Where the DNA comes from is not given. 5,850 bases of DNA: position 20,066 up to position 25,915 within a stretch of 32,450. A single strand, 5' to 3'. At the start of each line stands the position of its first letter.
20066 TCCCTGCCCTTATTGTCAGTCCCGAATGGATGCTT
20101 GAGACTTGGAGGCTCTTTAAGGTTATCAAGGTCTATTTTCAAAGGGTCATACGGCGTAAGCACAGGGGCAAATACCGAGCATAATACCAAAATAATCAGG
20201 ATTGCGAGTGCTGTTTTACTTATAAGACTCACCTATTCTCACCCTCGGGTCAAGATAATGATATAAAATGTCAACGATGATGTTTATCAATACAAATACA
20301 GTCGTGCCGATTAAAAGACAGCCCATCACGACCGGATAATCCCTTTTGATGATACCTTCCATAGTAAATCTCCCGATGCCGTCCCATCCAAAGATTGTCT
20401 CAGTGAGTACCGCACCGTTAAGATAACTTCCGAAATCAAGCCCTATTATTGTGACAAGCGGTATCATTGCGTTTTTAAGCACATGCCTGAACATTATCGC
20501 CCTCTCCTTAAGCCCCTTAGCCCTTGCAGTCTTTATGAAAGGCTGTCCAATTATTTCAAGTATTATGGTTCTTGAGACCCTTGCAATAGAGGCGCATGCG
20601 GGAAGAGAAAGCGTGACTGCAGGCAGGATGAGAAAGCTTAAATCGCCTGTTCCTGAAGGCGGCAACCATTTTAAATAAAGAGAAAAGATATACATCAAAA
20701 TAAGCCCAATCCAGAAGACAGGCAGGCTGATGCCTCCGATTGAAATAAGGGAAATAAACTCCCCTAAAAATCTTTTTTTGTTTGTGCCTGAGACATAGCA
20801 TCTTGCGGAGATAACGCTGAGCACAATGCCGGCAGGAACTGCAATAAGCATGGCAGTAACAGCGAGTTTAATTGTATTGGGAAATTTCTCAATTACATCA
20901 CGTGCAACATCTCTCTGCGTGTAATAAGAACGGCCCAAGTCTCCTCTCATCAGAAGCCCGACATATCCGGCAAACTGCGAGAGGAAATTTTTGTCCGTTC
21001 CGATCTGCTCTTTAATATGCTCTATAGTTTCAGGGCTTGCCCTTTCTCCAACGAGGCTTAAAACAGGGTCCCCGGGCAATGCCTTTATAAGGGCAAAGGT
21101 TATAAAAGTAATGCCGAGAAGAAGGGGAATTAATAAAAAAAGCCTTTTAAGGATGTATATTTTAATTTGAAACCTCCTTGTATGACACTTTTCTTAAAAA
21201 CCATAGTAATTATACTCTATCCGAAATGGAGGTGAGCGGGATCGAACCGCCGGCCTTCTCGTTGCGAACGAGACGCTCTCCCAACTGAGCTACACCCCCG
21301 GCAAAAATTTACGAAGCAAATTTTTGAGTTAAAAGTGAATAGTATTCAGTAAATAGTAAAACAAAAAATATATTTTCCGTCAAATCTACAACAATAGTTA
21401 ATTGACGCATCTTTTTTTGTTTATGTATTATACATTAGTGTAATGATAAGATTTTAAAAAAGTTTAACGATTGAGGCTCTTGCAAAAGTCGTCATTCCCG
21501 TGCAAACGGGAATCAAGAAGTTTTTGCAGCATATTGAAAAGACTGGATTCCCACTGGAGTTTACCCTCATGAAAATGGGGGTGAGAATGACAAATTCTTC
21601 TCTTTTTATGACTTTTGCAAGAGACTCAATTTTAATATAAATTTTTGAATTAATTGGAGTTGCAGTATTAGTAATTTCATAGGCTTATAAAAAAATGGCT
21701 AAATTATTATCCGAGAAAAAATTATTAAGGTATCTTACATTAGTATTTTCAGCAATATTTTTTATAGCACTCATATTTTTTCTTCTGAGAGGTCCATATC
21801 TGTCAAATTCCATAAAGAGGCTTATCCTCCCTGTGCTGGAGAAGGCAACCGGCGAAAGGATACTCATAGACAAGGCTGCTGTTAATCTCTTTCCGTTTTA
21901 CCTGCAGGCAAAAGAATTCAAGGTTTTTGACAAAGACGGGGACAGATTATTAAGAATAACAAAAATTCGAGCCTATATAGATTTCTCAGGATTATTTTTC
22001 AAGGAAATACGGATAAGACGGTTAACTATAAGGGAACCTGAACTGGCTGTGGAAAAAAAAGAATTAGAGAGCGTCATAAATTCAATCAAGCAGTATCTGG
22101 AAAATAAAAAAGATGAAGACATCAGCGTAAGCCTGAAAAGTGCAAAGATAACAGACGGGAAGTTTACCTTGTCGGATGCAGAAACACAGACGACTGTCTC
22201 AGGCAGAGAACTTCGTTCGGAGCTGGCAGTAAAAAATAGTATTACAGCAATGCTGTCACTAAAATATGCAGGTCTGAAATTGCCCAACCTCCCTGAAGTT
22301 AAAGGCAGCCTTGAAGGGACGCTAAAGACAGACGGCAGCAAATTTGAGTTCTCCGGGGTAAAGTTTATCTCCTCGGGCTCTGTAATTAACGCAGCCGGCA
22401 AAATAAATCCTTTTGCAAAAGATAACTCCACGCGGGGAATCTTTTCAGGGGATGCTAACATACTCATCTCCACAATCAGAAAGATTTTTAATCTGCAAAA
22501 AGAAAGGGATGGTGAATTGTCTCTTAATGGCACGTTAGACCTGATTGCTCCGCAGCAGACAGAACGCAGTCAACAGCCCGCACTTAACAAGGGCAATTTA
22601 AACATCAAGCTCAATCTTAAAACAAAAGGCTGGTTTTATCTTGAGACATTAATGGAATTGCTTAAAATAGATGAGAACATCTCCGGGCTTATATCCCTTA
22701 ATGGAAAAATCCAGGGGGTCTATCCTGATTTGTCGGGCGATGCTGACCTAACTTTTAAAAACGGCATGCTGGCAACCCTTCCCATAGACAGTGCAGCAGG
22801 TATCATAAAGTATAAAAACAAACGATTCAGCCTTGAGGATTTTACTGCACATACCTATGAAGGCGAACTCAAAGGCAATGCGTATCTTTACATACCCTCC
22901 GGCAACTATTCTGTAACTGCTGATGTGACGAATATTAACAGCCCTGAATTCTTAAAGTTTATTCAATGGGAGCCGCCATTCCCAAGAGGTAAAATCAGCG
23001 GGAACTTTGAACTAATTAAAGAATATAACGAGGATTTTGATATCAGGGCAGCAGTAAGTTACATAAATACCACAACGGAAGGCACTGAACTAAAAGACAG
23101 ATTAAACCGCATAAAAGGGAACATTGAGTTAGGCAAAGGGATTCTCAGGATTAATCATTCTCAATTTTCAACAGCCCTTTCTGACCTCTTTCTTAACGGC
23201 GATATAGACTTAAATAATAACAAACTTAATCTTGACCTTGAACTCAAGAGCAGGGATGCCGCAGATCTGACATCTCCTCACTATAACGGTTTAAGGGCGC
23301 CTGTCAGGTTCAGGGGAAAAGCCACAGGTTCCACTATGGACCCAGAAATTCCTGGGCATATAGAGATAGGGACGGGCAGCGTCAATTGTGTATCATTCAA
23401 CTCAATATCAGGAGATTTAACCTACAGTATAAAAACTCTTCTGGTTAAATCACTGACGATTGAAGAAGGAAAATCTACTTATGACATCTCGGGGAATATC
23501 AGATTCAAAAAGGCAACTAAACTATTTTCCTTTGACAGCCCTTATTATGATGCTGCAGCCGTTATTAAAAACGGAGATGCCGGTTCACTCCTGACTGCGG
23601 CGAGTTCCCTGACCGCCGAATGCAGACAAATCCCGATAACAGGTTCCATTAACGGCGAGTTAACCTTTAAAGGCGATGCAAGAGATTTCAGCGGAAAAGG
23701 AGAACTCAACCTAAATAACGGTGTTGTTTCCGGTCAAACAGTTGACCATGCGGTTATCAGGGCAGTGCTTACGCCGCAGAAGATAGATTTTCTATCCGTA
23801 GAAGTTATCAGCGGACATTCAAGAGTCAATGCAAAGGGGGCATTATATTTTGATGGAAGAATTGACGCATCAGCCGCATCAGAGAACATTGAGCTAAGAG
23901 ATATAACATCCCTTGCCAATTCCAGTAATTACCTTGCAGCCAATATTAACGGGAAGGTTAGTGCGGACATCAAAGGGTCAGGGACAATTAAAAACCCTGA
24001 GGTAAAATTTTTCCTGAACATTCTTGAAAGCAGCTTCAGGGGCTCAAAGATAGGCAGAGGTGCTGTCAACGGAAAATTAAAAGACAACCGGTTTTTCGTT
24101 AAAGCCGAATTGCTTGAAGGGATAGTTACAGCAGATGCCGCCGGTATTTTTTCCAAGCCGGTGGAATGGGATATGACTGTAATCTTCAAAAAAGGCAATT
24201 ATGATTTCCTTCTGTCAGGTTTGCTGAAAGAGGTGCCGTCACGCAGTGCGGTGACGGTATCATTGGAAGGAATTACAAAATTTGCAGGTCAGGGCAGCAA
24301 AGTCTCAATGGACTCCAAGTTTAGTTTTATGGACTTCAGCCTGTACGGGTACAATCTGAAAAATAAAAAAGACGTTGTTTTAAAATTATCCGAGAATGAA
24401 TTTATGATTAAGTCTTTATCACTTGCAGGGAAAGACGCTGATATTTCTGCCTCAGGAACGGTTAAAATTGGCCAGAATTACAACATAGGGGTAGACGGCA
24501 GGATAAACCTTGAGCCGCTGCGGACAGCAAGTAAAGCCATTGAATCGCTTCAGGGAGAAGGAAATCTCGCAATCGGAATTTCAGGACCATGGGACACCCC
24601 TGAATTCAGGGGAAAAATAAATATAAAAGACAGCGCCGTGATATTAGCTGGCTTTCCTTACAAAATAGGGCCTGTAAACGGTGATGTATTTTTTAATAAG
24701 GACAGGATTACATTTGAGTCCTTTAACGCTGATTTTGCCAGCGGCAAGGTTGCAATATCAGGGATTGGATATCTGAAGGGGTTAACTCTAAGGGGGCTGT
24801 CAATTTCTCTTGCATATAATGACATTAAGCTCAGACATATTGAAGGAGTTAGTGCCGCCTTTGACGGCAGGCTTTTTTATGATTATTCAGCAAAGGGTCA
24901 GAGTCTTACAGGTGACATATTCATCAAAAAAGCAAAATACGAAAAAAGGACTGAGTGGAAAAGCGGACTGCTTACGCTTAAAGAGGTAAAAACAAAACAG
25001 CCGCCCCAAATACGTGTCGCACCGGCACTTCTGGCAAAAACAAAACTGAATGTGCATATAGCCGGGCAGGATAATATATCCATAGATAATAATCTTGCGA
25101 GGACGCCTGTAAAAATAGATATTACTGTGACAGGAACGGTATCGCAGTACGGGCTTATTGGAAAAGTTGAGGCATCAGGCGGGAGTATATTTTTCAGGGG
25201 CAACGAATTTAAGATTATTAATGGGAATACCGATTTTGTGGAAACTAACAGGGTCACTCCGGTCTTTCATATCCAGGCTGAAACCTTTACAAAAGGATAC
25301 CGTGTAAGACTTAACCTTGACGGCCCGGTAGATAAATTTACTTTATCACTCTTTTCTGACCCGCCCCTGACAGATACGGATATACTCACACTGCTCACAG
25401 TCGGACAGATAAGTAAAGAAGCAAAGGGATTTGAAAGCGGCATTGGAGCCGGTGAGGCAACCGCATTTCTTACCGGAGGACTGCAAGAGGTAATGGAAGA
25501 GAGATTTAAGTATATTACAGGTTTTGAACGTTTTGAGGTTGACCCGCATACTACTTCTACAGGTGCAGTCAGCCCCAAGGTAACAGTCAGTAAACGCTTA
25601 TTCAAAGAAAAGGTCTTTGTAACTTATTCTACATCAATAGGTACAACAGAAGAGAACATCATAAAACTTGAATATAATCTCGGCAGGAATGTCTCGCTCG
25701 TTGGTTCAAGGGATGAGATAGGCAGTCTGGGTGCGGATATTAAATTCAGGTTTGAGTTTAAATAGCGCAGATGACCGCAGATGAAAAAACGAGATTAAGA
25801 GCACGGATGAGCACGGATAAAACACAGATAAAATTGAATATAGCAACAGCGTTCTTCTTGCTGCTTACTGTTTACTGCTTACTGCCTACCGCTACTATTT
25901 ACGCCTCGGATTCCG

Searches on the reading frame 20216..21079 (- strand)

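Call 26: search_protein_families(library=pfam, proteins=[window:20216-21079:-], max_evalue=0.0001)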
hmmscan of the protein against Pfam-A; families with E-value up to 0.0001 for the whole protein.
window:20216-21079:- (287 aa): 2 families
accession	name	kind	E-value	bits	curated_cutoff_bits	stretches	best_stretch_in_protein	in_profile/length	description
PF00528.27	BPD_transp_1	-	1.2e-39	136.4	26.4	1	84-281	1-183/184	Binding-protein-dependent transport system inner membrane component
PF19300.4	BPD_transp_1_N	-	2.9e-07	31.1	23.8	1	1-73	30-114/114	Binding-prot-dependent transport system membrane comp, N-term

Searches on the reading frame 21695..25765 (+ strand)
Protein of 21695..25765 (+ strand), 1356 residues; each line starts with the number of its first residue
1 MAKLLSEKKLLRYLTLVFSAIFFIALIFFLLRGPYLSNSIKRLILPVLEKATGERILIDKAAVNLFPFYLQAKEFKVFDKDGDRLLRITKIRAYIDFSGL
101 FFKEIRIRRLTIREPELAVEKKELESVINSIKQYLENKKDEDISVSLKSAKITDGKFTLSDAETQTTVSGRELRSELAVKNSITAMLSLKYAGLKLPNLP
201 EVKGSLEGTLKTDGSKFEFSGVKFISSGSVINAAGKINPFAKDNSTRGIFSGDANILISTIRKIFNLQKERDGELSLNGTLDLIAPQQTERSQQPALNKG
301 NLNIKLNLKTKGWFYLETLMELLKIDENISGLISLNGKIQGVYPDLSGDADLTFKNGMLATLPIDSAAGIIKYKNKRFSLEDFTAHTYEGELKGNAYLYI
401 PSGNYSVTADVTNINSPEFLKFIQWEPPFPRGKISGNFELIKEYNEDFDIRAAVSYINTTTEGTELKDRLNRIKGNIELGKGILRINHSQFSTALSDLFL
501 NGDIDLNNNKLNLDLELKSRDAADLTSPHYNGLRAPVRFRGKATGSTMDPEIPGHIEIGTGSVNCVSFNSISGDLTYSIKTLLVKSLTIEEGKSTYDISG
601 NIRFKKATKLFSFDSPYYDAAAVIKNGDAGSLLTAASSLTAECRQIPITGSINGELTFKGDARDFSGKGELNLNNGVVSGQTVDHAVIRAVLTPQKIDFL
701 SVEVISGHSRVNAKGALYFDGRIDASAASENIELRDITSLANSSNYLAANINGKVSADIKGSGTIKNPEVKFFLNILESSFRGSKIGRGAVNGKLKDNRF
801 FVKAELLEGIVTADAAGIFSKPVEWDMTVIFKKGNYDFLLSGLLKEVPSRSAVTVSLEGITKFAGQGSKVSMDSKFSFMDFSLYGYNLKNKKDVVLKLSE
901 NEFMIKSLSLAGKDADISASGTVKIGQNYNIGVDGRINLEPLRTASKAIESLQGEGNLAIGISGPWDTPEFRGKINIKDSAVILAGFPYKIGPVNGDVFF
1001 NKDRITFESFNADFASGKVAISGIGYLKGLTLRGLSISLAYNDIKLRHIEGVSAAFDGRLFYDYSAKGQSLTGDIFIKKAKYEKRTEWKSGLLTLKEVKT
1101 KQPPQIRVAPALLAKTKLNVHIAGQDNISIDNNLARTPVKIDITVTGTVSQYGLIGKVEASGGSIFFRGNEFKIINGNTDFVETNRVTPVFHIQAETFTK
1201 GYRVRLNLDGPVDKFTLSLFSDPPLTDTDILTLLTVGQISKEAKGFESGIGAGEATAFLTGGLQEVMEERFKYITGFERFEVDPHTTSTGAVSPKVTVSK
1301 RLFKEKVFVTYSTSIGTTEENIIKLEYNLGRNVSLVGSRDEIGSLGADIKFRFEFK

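Call 30: search_protein_families(library=pfam, proteins=[window:21695-25765:+], max_evalue=0.0001)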
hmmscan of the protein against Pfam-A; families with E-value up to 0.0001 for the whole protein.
window:21695-25765:+ (1356 aa): 3 families
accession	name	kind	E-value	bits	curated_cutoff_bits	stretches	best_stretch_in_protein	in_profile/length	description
PF04357.19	TamB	-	2.6e-33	116.2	22.4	1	1015-1355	9-381/381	TamB, inner membrane protein subunit of TAM complex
PF05359.17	DUF748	-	3.5e-16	58.9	50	1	6-305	10-294/1037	Domain of Unknown Function (DUF748)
PF13116.12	YhdP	-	1.8e-07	29.9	46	1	14-173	12-160/1224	YhdP protein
